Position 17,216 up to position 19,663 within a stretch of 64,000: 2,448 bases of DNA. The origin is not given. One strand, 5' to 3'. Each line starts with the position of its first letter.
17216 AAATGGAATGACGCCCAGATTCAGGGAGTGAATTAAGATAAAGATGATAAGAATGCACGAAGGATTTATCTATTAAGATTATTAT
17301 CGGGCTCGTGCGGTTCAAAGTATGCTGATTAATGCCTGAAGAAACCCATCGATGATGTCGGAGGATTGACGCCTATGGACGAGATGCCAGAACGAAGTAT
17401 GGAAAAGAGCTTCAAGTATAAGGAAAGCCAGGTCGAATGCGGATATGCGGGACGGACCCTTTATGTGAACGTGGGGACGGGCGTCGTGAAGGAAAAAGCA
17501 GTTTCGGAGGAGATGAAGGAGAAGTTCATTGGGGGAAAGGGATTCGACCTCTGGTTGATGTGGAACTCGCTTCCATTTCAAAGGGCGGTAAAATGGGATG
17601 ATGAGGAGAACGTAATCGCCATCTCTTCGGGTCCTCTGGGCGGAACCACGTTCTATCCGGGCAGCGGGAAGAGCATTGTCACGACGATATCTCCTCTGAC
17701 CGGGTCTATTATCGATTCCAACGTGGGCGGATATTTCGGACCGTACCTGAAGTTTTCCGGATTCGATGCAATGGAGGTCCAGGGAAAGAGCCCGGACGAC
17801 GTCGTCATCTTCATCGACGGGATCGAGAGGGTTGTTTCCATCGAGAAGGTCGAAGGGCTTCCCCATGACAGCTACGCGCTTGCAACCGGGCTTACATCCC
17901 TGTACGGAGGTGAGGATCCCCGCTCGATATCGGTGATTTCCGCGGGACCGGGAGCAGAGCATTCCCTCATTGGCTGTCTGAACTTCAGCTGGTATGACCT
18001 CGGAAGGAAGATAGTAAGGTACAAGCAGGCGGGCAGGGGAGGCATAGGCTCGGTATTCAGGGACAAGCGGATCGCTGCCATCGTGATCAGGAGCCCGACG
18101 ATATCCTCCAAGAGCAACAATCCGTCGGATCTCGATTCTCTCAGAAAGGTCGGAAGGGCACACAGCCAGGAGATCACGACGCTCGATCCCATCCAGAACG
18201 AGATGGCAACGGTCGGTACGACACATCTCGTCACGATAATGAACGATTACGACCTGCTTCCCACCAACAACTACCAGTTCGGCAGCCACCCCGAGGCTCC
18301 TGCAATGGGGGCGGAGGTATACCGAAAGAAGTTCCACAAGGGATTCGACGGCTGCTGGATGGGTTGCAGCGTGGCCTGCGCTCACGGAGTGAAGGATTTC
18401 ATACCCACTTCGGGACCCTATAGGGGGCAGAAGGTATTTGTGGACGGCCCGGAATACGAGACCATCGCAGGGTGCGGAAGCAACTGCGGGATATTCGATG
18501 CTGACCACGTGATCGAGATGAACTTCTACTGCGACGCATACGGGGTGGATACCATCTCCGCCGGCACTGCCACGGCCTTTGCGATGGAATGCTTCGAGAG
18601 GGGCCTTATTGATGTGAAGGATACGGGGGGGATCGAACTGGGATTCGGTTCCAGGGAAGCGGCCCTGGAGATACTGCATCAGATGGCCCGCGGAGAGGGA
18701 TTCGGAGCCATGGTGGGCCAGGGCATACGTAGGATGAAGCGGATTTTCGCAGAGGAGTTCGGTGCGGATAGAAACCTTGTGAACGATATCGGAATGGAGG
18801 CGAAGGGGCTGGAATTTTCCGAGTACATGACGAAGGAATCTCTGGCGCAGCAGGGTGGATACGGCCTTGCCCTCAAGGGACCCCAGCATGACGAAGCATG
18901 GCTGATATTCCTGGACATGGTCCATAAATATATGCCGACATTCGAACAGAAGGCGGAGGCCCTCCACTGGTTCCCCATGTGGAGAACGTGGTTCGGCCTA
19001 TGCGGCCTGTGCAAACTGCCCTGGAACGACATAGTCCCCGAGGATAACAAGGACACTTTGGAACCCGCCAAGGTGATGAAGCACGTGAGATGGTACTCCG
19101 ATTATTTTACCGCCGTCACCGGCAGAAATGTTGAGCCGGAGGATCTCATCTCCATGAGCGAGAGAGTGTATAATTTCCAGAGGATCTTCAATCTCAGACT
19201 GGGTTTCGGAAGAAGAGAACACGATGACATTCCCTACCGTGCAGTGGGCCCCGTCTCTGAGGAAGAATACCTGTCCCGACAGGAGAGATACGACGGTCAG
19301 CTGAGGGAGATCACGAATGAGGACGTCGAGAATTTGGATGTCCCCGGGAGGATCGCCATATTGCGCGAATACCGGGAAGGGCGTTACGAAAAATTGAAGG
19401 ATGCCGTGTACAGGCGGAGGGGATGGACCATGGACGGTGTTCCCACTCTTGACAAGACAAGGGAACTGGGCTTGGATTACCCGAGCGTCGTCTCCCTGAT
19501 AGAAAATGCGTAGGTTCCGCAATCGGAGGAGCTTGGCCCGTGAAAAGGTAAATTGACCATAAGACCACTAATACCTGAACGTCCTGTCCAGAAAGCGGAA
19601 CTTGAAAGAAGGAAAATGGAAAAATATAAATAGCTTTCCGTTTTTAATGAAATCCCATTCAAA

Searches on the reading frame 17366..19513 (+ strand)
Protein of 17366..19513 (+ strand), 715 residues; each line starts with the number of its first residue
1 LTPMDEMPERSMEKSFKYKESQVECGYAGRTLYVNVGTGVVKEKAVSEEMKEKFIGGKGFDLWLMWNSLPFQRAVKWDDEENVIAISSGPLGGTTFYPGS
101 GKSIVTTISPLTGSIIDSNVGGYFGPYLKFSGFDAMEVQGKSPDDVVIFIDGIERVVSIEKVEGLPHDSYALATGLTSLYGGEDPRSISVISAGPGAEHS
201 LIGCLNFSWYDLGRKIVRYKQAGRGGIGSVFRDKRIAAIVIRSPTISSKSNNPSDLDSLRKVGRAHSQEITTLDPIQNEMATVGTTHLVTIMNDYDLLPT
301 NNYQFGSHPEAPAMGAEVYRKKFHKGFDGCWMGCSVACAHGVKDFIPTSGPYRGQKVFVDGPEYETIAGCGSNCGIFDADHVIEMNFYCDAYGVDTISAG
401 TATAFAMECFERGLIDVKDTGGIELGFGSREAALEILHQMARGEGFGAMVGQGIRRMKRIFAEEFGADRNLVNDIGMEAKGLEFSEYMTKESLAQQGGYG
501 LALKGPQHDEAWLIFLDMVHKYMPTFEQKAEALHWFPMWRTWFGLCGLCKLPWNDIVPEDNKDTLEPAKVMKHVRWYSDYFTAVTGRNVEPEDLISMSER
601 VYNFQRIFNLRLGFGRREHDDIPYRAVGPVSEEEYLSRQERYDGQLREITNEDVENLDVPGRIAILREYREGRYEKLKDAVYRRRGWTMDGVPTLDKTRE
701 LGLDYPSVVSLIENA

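Call 60: search_protein_families(library=pfam, proteins=[window:17366-19513:+], max_evalue=0.00001)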
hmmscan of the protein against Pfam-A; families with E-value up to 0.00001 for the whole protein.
window:17366-19513:+ (715 aa): 2 families
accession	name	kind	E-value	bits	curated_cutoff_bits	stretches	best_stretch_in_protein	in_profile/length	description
PF01314.23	AFOR_C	-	2.6e-103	346.6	27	1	264-703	4-385/385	Aldehyde ferredoxin oxidoreductase, domains 2 & 3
PF02730.20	AFOR_N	-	5e-45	154.1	29.8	1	29-242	1-197/199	Aldehyde ferredoxin oxidoreductase, N-terminal domain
